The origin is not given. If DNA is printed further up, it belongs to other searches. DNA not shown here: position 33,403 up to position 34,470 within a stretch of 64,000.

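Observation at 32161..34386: Tandemly duplicated two-gene cassette: OM beta-barrel plus a minimal lipoprotein that is essentially a T9SS-CTD-like domain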

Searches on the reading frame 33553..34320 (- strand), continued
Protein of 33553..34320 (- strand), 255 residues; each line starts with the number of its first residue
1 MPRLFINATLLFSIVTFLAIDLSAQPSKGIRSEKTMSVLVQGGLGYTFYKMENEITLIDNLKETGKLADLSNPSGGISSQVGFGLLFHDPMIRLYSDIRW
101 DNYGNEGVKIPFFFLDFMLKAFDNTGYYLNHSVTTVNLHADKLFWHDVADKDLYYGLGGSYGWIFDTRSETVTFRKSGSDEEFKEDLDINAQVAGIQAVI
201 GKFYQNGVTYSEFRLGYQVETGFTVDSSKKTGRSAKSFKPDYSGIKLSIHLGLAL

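Call 40: find_related_loci(query=A5, collection=genome_contigs, flank=6000)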
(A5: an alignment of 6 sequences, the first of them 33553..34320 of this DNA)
Query A5 (255 aa) in genome_contigs; peptide patterns used: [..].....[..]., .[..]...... (x = any residue, [..] = any of these).
27 stretches matched a pattern; 2 encode a relative of the query (tblastn E <= 1e-3); 2 distinct loci.
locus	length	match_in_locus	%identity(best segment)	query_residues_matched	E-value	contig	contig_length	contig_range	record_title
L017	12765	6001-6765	71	1-255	3e-130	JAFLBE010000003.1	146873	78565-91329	MAG: Bacteroidetes bacterium isolate UWPOB_BACT1 gnl_X_EHAFFJKP_3, whole genome shotgun sequence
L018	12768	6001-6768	52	3-255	2e-90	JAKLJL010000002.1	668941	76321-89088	MAG: Bacteroidetes bacterium isolate MAG.504 MAG.504-NODE_2_length_668941_cov_12.429714, whole genome shotgun sequence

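Call 47: search_protein_families(library=pfam, alignment_id=A4, max_evalue=1)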
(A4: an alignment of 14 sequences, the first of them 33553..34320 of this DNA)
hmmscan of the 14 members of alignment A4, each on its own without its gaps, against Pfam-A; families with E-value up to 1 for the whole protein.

A. member 1, window:33553-34320:- (255 aa): 0 families

B. families by the number of members that match (of 14 scanned): 7 families
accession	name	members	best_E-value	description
PF13505.12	OMP_b-brl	1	0.0021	Outer membrane protein beta-barrel domain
PF08416.19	PTB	1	0.046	Phosphotyrosine-binding domain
PF11321.13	DUF3123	1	0.091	Protein of unknown function (DUF3123)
PF13568.12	OMP_b-brl_2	1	0.13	Outer membrane protein beta-barrel domain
PF11529.14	AvrL567-A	1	0.2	Melampsora lini avirulence protein AvrL567-A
PF21813.2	DUF6882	1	0.21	Family of unknown function (DUF6882)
PF22979.2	HTH_69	1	0.29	Winged helix-turn-helix domain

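Call 49: search_solved_structures(query=A4, max_evalue=10)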
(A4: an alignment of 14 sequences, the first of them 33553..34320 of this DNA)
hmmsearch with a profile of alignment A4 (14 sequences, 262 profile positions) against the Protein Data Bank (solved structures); distinct sequences matched with E-value up to 10: 0.

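Call 68: search_protein_families(library=ncbifam, alignment_id=A4, max_evalue=1)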
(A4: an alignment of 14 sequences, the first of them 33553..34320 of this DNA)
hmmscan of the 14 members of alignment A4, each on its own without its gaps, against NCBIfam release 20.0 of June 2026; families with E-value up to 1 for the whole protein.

A. member 1, window:33553-34320:- (255 aa): 0 families

B. families by the number of members that match (of 14 scanned): 4 families
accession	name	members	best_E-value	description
NF038058.1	adhes_P110_Nter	1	0.02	P110/LppT family adhesin N-terminal domain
NF038126.1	PEP_CTERM_FxDxF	1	0.032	FxDxF family PEP-CTERM protein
TIGR04179.1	rhombo_lipo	1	0.19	rhombotarget lipoprotein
NF006917.0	PRK09408.1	1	0.23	outer membrane protein OmpX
